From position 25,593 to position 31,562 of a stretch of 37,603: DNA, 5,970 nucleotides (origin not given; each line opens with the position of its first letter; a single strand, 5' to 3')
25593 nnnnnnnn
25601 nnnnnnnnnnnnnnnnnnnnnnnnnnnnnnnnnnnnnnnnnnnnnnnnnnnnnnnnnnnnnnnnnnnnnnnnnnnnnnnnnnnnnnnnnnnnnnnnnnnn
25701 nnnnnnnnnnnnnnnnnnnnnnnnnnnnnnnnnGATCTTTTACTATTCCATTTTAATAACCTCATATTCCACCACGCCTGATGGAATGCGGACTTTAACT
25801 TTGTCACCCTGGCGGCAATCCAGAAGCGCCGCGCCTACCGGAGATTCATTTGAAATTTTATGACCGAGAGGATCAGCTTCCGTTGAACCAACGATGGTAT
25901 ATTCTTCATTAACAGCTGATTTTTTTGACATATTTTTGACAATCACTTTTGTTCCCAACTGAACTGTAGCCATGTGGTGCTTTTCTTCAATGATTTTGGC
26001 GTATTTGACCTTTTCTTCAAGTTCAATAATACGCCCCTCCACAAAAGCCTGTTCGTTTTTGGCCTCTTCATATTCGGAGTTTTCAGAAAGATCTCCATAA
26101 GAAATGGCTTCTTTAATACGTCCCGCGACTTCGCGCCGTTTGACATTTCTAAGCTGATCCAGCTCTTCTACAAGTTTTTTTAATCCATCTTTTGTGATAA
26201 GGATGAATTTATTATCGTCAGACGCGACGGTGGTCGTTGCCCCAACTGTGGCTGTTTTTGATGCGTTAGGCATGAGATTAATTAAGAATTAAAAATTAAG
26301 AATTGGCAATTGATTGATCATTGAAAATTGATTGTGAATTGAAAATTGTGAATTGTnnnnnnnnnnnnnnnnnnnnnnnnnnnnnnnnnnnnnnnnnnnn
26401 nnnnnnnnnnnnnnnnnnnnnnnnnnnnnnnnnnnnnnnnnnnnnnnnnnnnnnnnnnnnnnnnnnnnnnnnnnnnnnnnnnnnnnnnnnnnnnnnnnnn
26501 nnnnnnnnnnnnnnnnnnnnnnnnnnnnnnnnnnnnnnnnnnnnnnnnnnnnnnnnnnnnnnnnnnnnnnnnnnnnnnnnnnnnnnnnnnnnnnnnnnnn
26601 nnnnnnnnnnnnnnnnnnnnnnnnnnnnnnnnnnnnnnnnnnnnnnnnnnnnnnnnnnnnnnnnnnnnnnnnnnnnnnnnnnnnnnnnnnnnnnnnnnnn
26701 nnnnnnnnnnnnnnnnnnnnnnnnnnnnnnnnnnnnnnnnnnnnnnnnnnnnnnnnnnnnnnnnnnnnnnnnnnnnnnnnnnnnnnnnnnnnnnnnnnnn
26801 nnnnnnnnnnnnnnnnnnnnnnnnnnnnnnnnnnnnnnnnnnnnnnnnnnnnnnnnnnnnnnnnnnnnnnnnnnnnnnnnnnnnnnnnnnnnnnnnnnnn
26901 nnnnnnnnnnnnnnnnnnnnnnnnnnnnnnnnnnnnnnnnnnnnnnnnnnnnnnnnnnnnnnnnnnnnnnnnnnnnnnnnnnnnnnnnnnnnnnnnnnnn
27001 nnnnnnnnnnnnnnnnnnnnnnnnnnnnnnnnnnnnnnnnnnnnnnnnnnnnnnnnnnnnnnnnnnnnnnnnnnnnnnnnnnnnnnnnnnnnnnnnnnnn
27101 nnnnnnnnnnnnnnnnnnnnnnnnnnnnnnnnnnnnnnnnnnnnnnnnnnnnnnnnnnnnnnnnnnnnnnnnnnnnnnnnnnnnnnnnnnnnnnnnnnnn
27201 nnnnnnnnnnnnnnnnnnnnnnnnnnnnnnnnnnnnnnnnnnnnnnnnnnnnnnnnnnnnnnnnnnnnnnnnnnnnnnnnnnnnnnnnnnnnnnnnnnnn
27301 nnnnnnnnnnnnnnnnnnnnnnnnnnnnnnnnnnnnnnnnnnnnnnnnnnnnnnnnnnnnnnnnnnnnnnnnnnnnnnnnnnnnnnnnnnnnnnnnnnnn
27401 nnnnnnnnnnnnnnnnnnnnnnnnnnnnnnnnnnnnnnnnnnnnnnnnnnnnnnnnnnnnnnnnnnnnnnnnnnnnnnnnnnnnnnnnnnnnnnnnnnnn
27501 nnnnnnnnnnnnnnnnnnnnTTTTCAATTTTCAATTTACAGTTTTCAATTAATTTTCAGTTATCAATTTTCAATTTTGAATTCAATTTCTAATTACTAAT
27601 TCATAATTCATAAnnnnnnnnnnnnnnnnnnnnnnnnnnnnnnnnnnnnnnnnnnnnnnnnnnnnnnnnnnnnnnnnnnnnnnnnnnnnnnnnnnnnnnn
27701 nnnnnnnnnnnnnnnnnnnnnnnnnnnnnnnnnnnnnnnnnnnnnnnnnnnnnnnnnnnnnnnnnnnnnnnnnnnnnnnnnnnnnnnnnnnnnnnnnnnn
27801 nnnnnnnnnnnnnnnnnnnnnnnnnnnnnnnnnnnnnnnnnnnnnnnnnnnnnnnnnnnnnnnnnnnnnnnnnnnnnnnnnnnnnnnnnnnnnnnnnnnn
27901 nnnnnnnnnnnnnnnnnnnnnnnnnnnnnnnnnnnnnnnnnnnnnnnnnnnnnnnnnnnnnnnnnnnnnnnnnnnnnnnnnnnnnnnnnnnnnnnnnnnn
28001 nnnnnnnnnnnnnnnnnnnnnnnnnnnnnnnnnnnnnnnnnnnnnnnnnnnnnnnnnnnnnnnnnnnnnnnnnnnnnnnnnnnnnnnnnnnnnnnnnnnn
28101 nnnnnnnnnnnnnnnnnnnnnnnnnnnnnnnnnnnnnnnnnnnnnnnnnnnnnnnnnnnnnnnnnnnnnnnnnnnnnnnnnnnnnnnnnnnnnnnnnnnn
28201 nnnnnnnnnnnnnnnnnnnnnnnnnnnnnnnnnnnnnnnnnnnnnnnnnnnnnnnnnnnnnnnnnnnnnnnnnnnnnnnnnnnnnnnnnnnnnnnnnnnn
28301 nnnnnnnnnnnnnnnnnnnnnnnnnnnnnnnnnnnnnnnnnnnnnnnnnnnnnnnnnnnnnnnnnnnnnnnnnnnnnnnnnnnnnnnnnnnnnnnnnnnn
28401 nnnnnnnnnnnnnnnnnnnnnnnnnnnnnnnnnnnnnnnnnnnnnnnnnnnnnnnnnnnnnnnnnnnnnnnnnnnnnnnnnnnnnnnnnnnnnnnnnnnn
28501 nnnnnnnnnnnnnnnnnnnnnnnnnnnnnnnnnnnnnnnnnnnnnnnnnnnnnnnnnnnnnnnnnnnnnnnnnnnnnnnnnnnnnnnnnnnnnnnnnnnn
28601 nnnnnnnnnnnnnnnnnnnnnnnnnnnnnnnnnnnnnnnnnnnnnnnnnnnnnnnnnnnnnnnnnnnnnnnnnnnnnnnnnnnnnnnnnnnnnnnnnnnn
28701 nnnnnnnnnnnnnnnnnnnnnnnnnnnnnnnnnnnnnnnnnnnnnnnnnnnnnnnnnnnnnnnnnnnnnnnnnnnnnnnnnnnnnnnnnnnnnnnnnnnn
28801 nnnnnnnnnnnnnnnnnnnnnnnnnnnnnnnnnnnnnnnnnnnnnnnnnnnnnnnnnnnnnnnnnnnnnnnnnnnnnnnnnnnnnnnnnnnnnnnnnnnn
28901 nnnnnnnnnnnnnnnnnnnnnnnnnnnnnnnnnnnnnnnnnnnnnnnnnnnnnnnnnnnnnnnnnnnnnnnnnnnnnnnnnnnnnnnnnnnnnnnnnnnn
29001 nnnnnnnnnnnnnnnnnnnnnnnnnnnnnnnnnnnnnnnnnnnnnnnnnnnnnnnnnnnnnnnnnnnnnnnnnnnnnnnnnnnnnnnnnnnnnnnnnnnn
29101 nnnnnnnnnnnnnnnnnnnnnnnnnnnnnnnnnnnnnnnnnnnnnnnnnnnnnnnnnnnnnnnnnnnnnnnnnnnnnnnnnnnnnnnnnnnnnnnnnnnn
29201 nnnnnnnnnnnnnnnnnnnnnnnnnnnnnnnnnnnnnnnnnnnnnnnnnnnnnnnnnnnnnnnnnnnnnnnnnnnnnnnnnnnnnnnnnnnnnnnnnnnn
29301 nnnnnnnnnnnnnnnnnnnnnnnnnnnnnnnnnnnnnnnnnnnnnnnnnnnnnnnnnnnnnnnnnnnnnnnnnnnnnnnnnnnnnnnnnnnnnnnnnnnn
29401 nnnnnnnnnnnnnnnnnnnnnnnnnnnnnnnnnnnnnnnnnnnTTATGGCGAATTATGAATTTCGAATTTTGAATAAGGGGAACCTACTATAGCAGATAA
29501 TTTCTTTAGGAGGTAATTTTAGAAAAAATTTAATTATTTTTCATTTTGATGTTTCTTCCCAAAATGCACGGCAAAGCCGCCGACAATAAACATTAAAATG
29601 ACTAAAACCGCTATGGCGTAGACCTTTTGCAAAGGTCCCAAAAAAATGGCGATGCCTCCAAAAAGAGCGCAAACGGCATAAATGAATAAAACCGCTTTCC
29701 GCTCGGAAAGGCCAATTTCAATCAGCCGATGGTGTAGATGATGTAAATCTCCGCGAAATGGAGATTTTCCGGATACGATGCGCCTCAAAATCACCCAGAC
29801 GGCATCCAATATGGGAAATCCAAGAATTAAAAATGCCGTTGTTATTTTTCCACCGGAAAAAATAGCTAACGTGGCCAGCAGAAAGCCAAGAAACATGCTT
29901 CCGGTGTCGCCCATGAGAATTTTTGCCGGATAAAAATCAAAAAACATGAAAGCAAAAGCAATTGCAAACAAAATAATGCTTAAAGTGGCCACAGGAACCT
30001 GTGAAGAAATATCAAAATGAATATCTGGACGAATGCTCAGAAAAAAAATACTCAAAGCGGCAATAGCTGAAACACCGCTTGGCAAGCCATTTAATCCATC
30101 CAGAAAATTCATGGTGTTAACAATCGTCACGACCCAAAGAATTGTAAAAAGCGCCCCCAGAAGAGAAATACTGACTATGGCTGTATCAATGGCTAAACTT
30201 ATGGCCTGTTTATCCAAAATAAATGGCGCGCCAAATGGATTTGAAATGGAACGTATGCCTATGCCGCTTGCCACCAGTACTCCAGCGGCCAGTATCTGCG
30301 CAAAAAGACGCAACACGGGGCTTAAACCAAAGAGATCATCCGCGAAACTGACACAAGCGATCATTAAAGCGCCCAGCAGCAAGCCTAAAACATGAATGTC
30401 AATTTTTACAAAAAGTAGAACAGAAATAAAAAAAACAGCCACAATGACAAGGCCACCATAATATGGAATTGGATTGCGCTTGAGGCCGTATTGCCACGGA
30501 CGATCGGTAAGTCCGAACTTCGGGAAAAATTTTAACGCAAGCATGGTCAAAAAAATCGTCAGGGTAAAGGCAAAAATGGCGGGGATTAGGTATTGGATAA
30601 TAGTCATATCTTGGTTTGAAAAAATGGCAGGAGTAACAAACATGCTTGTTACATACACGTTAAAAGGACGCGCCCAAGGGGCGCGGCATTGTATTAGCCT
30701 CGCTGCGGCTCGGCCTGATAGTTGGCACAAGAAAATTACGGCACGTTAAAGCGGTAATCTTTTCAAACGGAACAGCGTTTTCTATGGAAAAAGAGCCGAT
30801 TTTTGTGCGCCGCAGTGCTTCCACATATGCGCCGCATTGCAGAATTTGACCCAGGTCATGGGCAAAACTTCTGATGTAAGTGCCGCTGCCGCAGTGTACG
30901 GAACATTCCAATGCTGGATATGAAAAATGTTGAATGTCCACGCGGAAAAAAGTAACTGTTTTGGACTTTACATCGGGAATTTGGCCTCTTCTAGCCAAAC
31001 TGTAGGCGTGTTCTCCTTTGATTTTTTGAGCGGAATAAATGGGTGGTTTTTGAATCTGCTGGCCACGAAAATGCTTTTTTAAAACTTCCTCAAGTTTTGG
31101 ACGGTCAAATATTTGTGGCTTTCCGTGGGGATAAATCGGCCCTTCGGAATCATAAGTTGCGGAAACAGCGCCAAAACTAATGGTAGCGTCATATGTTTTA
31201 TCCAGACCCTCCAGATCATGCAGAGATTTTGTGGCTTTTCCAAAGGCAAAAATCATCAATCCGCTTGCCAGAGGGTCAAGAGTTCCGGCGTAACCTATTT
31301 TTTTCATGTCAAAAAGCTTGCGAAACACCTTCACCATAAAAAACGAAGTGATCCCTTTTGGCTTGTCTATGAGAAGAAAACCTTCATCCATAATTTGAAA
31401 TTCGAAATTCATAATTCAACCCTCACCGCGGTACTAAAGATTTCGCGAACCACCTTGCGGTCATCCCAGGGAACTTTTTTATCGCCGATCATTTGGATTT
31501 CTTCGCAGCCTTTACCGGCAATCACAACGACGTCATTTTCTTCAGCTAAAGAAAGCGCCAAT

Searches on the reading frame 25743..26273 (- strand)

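Call 8: search_protein_families(library=pfam, proteins=[window:25743-26273:-], max_evalue=0.001)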
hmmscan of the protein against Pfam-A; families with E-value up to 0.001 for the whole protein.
window:25743-26273:- (176 aa): 2 families
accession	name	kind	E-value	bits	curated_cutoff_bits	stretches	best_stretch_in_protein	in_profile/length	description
PF03449.20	GreA_GreB_N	-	1.6e-26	92.7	24.5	1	24-94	1-71/71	Transcription elongation factor, N-terminal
PF01272.25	GreA_GreB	-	1.9e-20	73.1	26.9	1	103-175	5-75/77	Transcription elongation factor, GreA/GreB, C-term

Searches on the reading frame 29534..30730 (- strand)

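Call 8: search_protein_families(library=pfam, proteins=[window:29534-30730:-], max_evalue=0.001)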
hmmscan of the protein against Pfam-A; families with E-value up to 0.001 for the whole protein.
window:29534-30730:- (398 aa): 1 family
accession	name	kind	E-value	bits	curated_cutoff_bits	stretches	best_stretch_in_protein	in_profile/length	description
PF00953.26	Glycos_transf_4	-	4e-33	115.1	27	1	115-292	2-159/160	Glycosyl transferase family 4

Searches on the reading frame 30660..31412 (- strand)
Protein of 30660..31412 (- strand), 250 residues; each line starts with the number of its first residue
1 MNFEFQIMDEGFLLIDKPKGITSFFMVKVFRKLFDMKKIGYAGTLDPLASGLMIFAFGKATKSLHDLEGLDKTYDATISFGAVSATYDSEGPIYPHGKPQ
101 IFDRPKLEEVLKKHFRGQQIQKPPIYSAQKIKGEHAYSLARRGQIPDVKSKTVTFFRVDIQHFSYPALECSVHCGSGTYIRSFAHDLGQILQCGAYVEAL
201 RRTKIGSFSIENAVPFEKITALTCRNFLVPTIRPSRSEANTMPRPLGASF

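Call 8: search_protein_families(library=pfam, proteins=[window:30660-31412:-], max_evalue=0.001)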
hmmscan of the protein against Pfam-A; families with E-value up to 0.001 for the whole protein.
window:30660-31412:- (250 aa): 2 families
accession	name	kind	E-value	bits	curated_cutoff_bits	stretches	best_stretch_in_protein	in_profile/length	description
PF01509.24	TruB_N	-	1.5e-42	145.9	27.3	1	31-180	1-149/149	TruB family pseudouridylate synthase (N terminal domain)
PF16198.10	TruB_C_2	-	1.8e-10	41.2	29.3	1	181-222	1-42/66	tRNA pseudouridylate synthase B C-terminal domain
